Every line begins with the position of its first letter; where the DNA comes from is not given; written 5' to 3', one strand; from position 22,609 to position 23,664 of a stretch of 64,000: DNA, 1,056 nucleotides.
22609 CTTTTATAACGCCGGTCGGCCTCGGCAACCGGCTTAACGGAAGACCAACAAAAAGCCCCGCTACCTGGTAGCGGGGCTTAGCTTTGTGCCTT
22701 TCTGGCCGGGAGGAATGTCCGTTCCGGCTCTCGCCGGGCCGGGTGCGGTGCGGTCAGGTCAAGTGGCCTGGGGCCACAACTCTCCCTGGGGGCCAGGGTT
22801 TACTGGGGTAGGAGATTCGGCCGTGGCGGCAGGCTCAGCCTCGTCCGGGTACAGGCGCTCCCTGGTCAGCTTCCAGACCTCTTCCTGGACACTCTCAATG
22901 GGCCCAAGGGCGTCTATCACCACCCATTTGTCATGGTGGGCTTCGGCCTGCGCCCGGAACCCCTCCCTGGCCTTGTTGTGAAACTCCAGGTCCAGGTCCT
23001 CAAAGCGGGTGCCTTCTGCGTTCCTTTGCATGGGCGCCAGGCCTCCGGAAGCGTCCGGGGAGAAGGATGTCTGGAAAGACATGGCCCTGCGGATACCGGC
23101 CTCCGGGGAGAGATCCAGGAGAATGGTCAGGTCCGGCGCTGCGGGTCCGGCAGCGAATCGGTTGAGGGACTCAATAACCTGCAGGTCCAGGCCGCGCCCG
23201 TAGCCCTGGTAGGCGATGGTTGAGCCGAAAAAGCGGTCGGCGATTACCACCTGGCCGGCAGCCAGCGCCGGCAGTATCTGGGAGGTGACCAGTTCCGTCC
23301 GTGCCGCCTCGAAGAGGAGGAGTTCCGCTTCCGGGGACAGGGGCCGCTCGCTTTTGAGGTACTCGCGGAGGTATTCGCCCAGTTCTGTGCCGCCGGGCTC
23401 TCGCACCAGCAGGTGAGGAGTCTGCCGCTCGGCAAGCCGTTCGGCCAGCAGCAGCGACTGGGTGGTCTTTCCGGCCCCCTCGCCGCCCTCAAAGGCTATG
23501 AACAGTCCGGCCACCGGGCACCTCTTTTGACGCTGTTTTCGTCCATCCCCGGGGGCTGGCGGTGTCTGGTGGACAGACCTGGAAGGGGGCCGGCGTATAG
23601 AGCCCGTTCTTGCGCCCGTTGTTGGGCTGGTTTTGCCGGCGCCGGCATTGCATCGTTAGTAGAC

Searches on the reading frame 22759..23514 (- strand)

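Call 113: search_protein_families(library=pfam, proteins=[window:22759-23514:-], max_evalue=0.001)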
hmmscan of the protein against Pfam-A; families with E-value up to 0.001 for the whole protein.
window:22759-23514:- (251 aa): 2 families
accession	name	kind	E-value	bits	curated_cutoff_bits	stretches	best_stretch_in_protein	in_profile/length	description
PF02223.23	Thymidylate_kin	-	3.1e-47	161.1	27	1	8-146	1-137/185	Thymidylate kinase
PF13521.12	AAA_28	-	6.5e-08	33.4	27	1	6-108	2-95/164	AAA domain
